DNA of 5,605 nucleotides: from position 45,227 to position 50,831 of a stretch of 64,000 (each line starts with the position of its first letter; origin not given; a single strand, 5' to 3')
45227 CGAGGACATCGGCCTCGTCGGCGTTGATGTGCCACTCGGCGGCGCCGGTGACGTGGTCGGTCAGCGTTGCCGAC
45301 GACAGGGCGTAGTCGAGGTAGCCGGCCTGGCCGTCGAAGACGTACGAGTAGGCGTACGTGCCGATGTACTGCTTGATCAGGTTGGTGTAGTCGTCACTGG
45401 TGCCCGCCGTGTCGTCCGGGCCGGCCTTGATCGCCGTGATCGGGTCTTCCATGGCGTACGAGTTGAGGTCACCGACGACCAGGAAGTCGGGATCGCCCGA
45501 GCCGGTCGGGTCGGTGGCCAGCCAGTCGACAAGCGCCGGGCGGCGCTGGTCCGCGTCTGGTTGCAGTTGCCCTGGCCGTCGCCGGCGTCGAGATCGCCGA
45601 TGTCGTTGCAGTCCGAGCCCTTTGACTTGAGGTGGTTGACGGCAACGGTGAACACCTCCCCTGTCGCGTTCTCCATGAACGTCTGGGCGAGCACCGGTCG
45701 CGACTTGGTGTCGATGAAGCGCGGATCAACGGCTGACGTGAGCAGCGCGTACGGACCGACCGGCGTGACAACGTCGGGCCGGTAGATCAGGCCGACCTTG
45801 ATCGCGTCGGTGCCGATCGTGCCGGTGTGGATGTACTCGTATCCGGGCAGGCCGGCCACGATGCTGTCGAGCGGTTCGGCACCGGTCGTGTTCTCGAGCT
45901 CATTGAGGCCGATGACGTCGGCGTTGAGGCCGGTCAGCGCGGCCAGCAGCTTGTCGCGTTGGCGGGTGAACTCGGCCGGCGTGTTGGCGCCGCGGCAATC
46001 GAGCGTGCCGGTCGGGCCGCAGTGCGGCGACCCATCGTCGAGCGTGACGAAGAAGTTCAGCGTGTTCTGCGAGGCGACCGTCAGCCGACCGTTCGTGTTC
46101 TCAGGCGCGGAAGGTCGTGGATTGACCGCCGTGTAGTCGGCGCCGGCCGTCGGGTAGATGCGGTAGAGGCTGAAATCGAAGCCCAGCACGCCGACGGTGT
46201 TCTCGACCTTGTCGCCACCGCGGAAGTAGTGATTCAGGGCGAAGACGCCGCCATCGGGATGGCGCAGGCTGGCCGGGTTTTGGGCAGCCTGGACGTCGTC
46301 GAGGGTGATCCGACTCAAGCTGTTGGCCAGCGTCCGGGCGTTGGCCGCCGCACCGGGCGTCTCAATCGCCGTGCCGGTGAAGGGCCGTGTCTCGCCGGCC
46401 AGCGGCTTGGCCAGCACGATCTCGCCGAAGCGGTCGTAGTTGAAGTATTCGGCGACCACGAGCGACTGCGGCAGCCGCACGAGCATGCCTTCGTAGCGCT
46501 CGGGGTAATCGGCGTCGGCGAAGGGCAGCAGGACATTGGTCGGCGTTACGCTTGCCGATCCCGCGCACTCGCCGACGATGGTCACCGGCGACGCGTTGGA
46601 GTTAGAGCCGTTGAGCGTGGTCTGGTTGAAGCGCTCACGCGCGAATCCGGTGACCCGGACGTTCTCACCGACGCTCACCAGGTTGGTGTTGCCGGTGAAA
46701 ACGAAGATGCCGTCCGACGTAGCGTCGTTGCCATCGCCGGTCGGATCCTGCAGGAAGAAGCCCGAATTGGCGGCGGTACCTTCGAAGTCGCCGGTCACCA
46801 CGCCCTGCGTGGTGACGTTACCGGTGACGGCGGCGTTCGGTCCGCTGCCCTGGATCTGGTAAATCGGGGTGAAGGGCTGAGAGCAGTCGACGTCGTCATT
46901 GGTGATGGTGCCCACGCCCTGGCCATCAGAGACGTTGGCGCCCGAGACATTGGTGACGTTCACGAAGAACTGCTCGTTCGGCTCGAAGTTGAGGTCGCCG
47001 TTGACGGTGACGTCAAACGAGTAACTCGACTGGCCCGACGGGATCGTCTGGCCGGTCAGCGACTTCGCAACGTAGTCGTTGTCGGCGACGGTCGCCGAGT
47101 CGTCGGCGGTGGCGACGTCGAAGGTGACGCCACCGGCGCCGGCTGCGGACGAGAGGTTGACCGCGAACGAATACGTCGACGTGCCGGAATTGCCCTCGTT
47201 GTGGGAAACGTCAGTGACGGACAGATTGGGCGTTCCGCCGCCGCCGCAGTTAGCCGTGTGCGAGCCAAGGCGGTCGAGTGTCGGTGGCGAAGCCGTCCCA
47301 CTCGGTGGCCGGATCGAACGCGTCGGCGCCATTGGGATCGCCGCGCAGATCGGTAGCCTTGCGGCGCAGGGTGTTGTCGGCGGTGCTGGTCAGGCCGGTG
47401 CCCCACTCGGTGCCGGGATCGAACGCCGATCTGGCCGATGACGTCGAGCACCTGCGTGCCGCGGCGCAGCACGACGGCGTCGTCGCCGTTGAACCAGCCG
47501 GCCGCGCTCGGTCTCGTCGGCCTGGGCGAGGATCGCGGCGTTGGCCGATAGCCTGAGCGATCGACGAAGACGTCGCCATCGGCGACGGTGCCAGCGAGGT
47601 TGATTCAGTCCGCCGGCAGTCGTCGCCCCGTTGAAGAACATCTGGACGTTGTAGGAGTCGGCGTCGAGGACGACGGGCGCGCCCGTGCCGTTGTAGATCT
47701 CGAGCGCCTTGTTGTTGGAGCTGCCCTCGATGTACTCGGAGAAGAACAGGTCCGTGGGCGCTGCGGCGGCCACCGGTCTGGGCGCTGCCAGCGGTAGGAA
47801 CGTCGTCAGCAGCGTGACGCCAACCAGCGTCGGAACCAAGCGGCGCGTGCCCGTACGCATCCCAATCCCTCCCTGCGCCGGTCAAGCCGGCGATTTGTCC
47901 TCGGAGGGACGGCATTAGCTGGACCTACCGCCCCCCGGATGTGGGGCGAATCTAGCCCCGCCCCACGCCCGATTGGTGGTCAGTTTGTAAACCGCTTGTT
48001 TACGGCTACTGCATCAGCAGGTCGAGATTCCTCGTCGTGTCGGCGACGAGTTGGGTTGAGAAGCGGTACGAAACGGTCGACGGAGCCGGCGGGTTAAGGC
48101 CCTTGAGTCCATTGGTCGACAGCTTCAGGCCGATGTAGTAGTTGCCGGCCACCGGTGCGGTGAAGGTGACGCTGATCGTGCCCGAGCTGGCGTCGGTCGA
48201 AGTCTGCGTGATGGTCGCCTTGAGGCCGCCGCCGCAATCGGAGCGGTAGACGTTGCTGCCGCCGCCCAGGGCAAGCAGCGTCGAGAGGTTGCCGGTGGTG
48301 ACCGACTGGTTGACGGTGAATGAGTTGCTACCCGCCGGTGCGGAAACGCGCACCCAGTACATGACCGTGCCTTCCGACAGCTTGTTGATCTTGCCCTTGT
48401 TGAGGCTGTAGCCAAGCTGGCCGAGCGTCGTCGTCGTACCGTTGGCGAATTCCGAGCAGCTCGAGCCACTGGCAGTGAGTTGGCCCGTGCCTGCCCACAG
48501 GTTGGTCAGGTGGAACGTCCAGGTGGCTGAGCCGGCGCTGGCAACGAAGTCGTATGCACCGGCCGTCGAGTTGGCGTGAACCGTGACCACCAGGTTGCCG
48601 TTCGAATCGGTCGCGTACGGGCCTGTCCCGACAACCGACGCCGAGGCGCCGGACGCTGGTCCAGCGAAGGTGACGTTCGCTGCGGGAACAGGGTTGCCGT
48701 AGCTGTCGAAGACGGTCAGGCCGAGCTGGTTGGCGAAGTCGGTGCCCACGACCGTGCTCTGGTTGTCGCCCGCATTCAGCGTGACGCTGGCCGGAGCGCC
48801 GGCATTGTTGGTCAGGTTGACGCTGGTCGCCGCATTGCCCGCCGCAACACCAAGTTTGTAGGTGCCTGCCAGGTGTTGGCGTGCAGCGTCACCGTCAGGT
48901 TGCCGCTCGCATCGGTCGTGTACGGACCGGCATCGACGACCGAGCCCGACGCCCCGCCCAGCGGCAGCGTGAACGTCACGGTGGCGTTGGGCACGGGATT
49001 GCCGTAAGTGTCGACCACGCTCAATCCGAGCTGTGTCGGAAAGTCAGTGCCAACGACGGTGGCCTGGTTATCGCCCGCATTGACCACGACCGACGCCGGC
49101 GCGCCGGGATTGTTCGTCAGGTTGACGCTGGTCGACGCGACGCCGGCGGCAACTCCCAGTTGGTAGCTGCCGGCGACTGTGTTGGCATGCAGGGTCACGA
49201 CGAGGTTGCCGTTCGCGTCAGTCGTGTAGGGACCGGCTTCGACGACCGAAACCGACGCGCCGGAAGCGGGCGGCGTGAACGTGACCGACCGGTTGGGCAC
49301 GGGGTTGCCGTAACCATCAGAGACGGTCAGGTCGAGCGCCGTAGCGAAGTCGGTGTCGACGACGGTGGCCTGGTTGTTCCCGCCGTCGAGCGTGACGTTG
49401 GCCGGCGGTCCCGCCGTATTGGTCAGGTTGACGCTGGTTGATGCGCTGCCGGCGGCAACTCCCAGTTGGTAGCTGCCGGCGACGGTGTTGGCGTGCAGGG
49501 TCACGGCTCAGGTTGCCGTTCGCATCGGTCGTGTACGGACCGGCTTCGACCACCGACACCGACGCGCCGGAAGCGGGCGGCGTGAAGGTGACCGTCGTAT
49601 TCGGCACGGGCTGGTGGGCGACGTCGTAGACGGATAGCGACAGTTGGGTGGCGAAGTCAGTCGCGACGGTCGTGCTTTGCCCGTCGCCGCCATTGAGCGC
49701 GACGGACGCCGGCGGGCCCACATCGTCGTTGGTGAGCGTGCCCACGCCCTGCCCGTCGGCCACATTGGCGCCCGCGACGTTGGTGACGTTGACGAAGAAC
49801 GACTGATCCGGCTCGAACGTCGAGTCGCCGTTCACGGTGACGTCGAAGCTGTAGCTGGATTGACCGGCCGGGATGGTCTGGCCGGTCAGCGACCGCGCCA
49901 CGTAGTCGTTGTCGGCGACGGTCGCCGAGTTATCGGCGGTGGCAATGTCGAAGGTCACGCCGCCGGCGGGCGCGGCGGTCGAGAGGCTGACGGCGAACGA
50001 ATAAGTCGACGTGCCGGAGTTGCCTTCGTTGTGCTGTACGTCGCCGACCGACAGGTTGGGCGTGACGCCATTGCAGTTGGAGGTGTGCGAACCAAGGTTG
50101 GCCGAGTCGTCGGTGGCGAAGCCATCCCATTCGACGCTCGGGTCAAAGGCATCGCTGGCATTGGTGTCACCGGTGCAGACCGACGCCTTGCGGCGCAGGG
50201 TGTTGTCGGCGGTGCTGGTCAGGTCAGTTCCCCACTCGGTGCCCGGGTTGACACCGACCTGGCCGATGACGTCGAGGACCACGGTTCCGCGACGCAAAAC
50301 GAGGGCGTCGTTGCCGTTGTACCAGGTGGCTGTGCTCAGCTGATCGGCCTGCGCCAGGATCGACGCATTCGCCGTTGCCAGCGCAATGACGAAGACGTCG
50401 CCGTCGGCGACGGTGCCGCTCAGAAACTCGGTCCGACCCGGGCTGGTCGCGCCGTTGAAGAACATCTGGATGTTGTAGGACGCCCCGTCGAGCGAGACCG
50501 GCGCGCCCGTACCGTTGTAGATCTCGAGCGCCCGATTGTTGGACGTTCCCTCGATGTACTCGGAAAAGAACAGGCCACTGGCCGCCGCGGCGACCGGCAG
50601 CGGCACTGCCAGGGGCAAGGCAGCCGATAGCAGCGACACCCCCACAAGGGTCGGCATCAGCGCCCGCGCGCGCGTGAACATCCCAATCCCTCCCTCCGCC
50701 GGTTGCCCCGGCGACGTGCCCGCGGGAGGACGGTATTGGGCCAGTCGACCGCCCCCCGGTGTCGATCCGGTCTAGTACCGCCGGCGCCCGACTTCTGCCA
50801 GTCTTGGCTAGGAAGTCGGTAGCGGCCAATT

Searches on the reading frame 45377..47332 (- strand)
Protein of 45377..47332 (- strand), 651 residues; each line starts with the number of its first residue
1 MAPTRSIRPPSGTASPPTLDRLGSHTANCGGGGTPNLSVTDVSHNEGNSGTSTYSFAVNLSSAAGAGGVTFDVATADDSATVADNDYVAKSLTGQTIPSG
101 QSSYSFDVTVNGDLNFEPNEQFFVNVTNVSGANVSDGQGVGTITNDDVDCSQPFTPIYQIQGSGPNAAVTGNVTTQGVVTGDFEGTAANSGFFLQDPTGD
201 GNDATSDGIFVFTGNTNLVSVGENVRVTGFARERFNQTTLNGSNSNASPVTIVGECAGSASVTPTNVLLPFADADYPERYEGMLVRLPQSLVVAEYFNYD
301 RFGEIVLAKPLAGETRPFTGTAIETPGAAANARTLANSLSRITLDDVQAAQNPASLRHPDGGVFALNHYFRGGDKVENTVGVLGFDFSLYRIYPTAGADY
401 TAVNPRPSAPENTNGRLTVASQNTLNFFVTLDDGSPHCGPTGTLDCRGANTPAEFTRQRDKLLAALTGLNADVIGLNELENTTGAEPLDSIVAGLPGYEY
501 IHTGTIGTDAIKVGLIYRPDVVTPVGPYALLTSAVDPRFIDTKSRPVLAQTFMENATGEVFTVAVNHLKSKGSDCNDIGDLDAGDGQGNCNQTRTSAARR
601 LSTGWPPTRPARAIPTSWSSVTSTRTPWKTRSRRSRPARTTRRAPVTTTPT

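Call 57: search_protein_families(library=pfam, proteins=[window:45377-47332:-])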
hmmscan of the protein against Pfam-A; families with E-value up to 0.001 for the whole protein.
window:45377-47332:- (651 aa): 3 families
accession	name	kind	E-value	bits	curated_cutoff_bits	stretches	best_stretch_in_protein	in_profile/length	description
PF19580.5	Exo_endo_phos_3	-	7.9e-05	22.3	27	1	418-572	1-155/311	Endonuclease/Exonuclease/phosphatase family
PF03160.20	Calx-beta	-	0.00022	21.6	27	1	54-130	24-98/119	Calx-beta domain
PF03372.29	Exo_endo_phos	-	0.00042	20.6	24.5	1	446-536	5-96/225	Endonuclease/Exonuclease/phosphatase family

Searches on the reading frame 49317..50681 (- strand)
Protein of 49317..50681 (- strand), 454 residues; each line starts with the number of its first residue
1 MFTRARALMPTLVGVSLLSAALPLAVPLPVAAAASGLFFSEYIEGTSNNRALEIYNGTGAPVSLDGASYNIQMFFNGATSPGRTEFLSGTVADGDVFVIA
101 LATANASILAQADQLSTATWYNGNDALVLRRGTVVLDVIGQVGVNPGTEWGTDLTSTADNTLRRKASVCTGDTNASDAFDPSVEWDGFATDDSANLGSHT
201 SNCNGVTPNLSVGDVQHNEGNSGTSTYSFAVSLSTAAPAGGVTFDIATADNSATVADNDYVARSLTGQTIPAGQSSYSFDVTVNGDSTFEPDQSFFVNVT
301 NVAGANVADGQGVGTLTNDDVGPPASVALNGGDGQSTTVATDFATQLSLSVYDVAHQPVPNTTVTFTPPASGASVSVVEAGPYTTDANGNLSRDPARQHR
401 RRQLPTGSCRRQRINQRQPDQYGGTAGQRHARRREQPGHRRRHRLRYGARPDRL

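Call 57: search_protein_families(library=pfam, proteins=[window:49317-50681:-])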
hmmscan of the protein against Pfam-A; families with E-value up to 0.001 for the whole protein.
window:49317-50681:- (454 aa): 2 families
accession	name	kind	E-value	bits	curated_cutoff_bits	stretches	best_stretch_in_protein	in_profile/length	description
PF00932.25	LTD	-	1.4e-10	41.9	34.3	1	32-141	3-107/109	Lamin Tail Domain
PF03160.20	Calx-beta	-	7.6e-05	23.2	27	1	228-302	25-97/119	Calx-beta domain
